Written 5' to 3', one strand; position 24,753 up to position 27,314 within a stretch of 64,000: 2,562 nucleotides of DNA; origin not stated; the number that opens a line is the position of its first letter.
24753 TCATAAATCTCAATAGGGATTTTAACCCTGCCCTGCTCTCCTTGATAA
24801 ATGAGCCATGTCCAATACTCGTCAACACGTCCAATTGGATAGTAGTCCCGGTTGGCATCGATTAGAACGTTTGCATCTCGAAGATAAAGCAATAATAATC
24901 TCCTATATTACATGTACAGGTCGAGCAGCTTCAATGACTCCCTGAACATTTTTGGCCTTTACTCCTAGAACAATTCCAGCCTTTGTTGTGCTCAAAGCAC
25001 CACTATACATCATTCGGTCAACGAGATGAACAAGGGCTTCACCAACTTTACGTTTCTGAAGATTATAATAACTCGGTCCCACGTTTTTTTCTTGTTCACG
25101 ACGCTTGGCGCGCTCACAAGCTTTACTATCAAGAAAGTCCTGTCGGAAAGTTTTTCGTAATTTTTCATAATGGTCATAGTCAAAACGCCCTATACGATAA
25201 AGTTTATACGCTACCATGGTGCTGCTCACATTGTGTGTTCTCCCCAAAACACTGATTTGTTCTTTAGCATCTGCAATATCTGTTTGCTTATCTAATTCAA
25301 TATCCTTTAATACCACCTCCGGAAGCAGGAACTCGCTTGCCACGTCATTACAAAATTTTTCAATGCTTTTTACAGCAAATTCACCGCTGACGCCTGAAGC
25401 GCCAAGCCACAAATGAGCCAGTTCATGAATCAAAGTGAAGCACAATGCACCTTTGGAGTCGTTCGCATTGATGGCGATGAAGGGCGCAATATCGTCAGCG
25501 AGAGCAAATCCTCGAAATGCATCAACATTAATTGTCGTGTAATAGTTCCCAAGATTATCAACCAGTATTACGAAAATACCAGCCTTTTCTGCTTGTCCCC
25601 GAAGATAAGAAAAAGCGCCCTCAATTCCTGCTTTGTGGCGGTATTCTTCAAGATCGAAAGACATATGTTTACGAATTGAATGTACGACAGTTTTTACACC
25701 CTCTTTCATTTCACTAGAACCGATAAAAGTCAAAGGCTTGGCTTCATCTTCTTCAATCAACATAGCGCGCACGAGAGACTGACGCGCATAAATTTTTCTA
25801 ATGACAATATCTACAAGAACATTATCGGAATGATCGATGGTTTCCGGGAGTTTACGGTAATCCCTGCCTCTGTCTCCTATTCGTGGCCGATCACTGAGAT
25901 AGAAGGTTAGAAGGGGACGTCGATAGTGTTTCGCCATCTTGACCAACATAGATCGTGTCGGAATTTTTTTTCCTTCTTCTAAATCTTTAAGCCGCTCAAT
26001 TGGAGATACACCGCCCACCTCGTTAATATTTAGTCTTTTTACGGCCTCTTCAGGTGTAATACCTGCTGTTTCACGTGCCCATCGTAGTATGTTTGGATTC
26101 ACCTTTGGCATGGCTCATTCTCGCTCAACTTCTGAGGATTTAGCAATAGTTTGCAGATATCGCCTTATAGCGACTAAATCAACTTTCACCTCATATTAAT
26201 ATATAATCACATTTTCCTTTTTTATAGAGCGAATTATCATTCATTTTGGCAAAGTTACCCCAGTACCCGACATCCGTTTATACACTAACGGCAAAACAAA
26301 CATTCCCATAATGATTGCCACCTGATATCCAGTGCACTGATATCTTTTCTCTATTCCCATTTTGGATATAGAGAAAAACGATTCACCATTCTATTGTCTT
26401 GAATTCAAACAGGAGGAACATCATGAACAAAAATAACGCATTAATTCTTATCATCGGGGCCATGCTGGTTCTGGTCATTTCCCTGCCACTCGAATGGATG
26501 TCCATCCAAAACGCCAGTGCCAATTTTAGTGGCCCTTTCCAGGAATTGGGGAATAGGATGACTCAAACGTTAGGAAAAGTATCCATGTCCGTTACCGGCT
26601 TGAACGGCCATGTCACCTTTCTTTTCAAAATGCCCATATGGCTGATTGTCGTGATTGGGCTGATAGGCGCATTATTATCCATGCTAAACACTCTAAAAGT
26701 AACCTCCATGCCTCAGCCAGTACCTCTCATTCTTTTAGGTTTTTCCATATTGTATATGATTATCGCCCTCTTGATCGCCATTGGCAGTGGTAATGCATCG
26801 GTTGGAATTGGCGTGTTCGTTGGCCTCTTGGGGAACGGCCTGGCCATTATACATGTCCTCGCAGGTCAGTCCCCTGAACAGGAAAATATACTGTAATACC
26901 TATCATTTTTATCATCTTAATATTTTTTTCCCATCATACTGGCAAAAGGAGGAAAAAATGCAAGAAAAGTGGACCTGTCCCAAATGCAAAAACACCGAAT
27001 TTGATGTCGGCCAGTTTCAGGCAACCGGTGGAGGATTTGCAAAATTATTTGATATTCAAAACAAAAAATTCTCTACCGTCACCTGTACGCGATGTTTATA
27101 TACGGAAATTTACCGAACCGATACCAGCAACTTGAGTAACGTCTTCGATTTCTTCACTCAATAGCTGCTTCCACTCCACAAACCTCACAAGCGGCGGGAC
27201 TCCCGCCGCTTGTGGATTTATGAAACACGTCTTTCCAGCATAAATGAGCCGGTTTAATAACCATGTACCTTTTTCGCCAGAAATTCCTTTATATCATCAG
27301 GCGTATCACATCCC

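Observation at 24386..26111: HTH-ImmA/IrrE metallopeptidase + DUF4411 PIN-like nuclease two-gene module (toxin-antitoxin/defence-like)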

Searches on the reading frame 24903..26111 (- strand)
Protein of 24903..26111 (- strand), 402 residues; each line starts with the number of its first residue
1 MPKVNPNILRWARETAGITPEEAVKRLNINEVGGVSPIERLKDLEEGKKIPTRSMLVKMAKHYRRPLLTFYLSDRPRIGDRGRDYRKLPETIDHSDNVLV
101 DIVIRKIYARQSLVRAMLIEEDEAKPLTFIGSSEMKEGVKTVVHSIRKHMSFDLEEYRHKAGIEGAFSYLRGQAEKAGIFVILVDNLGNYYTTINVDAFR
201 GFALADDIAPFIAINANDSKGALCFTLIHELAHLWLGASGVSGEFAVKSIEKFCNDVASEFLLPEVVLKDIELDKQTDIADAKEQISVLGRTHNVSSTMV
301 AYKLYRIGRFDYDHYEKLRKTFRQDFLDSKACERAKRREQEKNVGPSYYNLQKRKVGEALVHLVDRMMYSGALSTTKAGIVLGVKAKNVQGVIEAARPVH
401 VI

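Call 3: search_protein_families(library=pfam, proteins=[window:24903-26111:-], max_evalue=0.01)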
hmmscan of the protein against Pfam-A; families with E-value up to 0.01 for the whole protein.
window:24903-26111:- (402 aa): 4 families
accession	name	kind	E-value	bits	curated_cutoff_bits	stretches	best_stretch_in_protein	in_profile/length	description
PF06114.19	Peptidase_M78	-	2.1e-13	50.6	22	1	205-304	24-122/123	IrrE N-terminal-like domain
PF13560.12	HTH_31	-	0.00029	21.5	27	1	9-65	6-56/64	Helix-turn-helix domain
PF20573.4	DUF6782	-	0.0013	18.4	27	1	203-241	70-108/241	Putative metallopeptidase family (DUF6782)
PF01381.28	HTH_3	-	0.0074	16.7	23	0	10-67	2-52/55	Helix-turn-helix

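Call 4: search_protein_families(library=padloc, proteins=[window:24903-26111:-], max_evalue=0.01)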
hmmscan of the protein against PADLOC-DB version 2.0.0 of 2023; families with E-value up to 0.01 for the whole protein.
window:24903-26111:- (402 aa): 16 families
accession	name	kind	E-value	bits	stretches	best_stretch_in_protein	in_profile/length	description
PDLC03949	RmrA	-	1.5e-12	45.1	1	194-339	163-296/363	-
PDLC03952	RmrA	-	2e-09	34.8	1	5-321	23-316/395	-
PDLC03947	RmrA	-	3.2e-09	34.1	1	4-267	11-256/383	-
PDLC03946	RmrA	-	5.4e-09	33.3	1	192-310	162-270/357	-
PDLC03944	RmrA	-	2.3e-08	31.5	1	174-324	153-300/384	-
PDLC03945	RmrA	-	5.3e-08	30.4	1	174-318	166-304/394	-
PDLC04141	capP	-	2.4e-07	28.5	1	195-308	39-154/242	capP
PDLC04776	PDC-M69B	-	7.1e-07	27.2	1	178-321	36-188/272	-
PDLC03954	RmrA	-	1.8e-06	25.2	1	4-268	10-257/380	-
PDLC03943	RmrA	-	6.3e-06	23.5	1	42-315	33-280/370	-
PDLC03982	PD-Lambda-2_B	-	6.7e-06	23.6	1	175-325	247-390/402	-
PDLC03955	RmrA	-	2.7e-05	21.6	1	175-319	173-302/371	-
PDLC03948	RmrA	-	0.0007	16.6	1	175-267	165-255/397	-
PDLC03950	RmrA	-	0.001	16.2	1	193-268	166-244/369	-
PDLC02926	HTH_VI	-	0.0019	16.4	1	9-74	6-64/92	-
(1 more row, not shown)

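Call 5: search_protein_families(library=ncbifam, proteins=[window:24903-26111:-], max_evalue=0.01)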
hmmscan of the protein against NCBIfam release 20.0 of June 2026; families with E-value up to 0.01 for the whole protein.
window:24903-26111:- (402 aa): 1 family
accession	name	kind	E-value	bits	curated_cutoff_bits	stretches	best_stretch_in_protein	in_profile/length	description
NF052239.1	antitox_spr1629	equivalog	7.1e-08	31.9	335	1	161-318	153-304/377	spr1629 family repressor/antitoxin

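Call 9: search_solved_structures(query=window:24903-26111:-, max_evalue=1, show_alignments=2)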
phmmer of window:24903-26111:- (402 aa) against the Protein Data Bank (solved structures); distinct sequences matched with E-value up to 1: 1.
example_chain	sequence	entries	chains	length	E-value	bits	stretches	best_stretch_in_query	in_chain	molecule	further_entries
9vzy_A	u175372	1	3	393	1.7e-17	66.8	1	4-397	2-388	HTH cro/C1-type domain-containing protein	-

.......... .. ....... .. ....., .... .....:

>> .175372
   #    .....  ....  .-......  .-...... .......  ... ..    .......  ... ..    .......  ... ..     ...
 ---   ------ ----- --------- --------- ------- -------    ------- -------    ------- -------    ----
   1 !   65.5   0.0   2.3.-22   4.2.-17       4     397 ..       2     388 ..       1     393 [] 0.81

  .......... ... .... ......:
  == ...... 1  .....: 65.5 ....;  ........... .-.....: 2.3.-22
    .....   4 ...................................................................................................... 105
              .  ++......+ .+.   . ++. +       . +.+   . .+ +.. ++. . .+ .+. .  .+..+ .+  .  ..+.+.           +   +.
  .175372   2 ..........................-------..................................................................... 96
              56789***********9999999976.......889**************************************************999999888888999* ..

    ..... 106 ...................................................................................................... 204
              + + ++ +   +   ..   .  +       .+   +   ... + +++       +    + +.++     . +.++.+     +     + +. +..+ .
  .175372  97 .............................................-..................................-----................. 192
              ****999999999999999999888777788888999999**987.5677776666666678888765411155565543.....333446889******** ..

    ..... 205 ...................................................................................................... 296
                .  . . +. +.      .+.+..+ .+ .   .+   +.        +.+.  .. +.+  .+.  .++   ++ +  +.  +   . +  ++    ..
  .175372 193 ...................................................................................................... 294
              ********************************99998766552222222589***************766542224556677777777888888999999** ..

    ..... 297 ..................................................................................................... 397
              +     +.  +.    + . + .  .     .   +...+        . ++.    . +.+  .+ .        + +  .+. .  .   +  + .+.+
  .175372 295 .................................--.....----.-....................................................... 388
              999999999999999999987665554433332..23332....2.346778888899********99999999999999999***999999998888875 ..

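Call 25: find_homologous_proteins(query=window:24903-26111:-, max_evalue=0.001)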
Query window:24903-26111:- (402 aa): 3451 proteins with E <= 0.001 among 8000 candidates; the best 120 are listed.
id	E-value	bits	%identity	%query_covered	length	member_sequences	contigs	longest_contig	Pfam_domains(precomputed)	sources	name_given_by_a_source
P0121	1.1e-264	895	100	100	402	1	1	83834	PF06114.20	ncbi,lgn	-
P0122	1.1e-175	602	68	100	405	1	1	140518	PF06114.20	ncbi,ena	-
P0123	8.5e-166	570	64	100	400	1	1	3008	PF06114.20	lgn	-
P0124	3.4e-149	515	60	99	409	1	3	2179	PF06114.20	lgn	-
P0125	6.9e-149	514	59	99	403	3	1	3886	PF06114.20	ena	-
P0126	1.6e-148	513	59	99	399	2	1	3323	PF06114.20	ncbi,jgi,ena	-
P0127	1.8e-148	513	59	99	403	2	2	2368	PF06114.20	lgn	-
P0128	9.3e-148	510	60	99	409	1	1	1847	PF06114.20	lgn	-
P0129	4.2e-147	508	60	99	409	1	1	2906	PF06114.20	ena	-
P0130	5.1e-147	508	59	100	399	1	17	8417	PF06114.20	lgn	-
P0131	8.2e-146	504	60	98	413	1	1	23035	PF06114.20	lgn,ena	-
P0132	1.4e-145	503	60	100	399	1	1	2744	PF06114.20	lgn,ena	-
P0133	1.5e-145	503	59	98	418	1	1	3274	PF06114.20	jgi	-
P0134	3.4e-145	502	60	99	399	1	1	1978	PF06114.20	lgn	-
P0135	1.5e-144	500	59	100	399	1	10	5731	PF06114.20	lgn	-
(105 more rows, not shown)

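Call 29: search_solved_structures(query=A2, max_evalue=0.01, show_alignments=3)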
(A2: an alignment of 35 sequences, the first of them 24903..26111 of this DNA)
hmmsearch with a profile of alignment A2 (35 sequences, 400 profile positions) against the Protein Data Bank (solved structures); distinct sequences matched with E-value up to 0.01: 3.
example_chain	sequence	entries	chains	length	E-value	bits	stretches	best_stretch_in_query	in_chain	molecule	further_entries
9vzy_A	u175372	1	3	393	4.8e-27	98.3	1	4-394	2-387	HTH cro/C1-type domain-containing protein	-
3dte_A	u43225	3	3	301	0.0017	20.7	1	212-305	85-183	IrrE protein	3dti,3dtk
8slm_A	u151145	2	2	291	0.0068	18.8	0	212-306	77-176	Zn dependent hydrolase fused to HTH domain, IrrE ortholog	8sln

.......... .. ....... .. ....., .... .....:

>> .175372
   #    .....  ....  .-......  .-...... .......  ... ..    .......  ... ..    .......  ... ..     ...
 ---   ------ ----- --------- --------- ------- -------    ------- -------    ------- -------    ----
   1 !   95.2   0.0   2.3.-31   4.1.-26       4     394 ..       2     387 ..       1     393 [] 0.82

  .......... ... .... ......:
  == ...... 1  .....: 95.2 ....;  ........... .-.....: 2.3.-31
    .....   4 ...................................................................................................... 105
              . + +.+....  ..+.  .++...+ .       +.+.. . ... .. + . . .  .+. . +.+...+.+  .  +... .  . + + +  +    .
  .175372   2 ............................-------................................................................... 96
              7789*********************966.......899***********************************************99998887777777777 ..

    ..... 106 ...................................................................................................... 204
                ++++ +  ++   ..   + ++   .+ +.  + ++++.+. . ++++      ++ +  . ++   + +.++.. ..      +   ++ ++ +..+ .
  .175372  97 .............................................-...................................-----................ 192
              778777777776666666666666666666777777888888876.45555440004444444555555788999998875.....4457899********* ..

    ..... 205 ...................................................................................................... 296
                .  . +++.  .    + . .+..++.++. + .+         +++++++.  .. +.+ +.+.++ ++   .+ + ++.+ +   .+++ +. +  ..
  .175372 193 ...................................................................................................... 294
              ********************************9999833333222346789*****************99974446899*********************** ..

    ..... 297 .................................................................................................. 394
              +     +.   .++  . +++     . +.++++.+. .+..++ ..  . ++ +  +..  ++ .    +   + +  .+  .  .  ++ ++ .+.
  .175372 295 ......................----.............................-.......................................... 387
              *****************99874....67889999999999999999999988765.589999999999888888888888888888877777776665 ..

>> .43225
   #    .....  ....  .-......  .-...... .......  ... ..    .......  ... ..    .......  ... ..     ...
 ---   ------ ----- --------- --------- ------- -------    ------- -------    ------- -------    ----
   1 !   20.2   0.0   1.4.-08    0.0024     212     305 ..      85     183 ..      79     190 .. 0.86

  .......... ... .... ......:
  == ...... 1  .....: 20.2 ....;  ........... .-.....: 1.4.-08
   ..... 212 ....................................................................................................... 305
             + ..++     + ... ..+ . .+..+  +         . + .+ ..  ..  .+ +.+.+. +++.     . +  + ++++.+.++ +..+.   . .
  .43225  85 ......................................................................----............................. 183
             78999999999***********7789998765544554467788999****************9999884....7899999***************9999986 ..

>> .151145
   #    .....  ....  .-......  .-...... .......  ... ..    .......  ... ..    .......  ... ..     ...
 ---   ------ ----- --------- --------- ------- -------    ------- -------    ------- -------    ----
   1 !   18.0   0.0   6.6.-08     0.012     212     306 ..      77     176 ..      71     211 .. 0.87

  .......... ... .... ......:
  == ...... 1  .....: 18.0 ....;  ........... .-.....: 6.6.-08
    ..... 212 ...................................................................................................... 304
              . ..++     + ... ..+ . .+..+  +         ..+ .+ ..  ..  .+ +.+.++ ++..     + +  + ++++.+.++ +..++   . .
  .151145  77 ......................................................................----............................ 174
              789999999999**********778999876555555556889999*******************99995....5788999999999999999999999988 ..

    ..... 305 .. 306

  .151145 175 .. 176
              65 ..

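Call 42: predict_structure(alignment_id=A2)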
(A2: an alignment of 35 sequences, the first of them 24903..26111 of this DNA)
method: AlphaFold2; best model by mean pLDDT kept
length: 402 residues; sequences in the alignment: 35
mean_pLDDT: 82.4   pTM: 0.72
mean pLDDT of the five models: 82.4, 81.6, 80.4, 80.4, 78.6
residues with pLDDT >= 90: 178; 70-90: 161; 50-70: 25; < 50: 38
segments of 3 or more residues with pLDDT < 50: 77-94, 187-191, 343-353, 399-402
pLDDT, mean of each block of 10 residues (from residue 1): 83 83 91 91 92 91 80 62 35 55 78 88 90 92 97 96 92 95 65 68 89 86 93 87 65 94 93 90 94 94 93 90 89 76 46 70 90 88 84 71 30
secondary structure, 60 per line:
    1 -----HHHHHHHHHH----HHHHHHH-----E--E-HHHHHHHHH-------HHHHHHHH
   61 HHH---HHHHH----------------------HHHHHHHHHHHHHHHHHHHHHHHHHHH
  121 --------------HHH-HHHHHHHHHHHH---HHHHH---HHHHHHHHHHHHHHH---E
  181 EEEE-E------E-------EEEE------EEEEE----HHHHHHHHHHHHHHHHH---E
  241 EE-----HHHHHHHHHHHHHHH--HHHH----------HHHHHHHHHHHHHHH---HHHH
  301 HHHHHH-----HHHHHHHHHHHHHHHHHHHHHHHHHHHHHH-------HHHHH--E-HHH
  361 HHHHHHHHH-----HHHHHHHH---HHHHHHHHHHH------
elements in order: H6-15 H20-26 H37-45 H53-63 H67-71 H94-120 H139-150 H154-158 H162-176 E180-184 E201-204 E211-215 H220-236 E240-242 H248-262 H265-268 H279-293 H297-306 H312-341 H349-353 H358-369 H375-382 H386-396

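Call 53: fold_search(model_id=the predicted structure, library=pdb)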
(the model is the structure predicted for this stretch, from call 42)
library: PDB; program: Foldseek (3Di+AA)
matches with E <= 10: 355; with E <= 0.001: 0
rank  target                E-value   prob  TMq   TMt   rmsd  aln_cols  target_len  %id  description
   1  6cyy_A                8.9e-03  1.00  0.24  0.29  13.0       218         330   14  Mycobacterium tuberculosis transcriptional regulator (released 2019-04-17)
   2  8sln_A                9.4e-03  1.00  0.22  0.33   7.2       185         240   18  Crystal structure of Deinococcus geothermalis PprI complexed with ssDNA (released 2024-03-13)
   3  3dti                  1.6e-02  0.99  0.22  0.34   7.4       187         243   20  Crystal structure of the IRRE protein, a central regulator of DNA damage repair in deinococcaceae (released 2009-02-10)
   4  6cz6_D                2.6e-02  0.99  0.24  0.29  12.9       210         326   14  Mycobacterium tuberculosis transcriptional regulator (released 2019-04-17)
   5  6cyj_A                3.8e-02  0.99  0.26  0.31  12.6       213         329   14  Mycobacterium tuberculosis transcriptional regulator (released 2019-04-17)
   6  6cz6_A                5.6e-02  0.96  0.23  0.27  13.3       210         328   14  Mycobacterium tuberculosis transcriptional regulator (released 2019-04-17)
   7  3u3w_A                6.4e-02  0.33  0.14  0.19  19.4       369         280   12  Crystal Structure of Bacillus thuringiensis PlcR in complex with the peptide PapR7 and DNA (released 2013-01-09)
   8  6cz6_C                6.7e-02  0.98  0.24  0.29  12.5       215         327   14  Mycobacterium tuberculosis transcriptional regulator (released 2019-04-17)
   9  5jub_B                7.4e-02  0.47  0.19  0.23  17.1       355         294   12  Crystal structure of ComR from S.thermophilus in complex with DNA and its signalling peptide ComS. (released 2016-10-26)
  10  7t8i_A                9.9e-02  1.00  0.15  0.85   2.4        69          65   25  Crystal structure of the ImmR transcriptional regulator DNA-binding domain of Bacillus subtilis (released 2022-03-16)
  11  4jcx_B                1.3e-01  1.00  0.15  0.60   3.0        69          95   26  Crystal structure of the Restriction-Modification Controller Protein C.Csp231I OL operator complex (released 2014-02-26)
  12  5jub_A                1.3e-01  0.28  0.14  0.19  21.0       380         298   11  Crystal structure of ComR from S.thermophilus in complex with DNA and its signalling peptide ComS. (released 2016-10-26)
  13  6b9s_F                1.3e-01  1.00  0.15  0.15   2.4        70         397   26  MPnS crystallized in the absence of substrate (released 2017-12-20)
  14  6b9t_E                1.3e-01  1.00  0.15  0.14   2.3        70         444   26  Crystal structure of MPnS with substrate 2-hydroxyethylphosphonate (2-HEP) and Fe(II) bound (released 2017-12-20)
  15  9a7f_A                1.4e-01  1.00  0.14  0.39   4.4        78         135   22  Integrative model of RGHR-DLDH1 by crosslinking MS and deep learning (released 2024-09-18)
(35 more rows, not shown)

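Call 80: search_protein_families(library=phrogs, proteins=[window:24903-26111:-], max_evalue=0.001)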
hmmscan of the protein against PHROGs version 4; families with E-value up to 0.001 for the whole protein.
window:24903-26111:- (402 aa): 5 families
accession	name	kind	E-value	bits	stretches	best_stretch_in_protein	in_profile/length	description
phrog_2439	-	transcription regulation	2.3e-45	156.1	1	3-327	6-300/367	transcriptional regulator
phrog_87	-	other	2.8e-08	34.8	1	169-278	42-142/227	metallo-protease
phrog_1914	-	unknown function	2.8e-05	24.9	1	197-282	66-162/222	-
phrog_6499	-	transcription regulation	0.00024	21.6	1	3-81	5-83/157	transcriptional regulator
phrog_1516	-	unknown function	0.0003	21.5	0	193-234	57-98/227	-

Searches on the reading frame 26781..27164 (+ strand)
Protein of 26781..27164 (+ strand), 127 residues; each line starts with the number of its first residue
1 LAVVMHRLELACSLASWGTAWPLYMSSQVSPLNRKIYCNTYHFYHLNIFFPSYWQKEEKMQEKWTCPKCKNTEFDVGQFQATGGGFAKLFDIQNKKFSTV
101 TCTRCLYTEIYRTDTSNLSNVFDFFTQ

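Call 3: search_protein_families(library=pfam, proteins=[window:26781-27164:+], max_evalue=0.01)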
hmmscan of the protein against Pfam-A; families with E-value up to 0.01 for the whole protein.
window:26781-27164:+ (127 aa): 1 family
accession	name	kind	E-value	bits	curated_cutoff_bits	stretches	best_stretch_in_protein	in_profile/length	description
PF09855.14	Zn_ribbon_13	-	1.2e-27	96.3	23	1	65-126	1-62/63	Nucleic-acid-binding protein containing Zn-ribbon domain (DUF2082)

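Call 4: search_protein_families(library=padloc, proteins=[window:26781-27164:+], max_evalue=0.01)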
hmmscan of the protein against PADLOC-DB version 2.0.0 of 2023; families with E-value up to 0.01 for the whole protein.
window:26781-27164:+ (127 aa): 0 families

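Call 5: search_protein_families(library=ncbifam, proteins=[window:26781-27164:+], max_evalue=0.01)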
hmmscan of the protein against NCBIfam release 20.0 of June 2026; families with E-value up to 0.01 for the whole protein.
window:26781-27164:+ (127 aa): 0 families
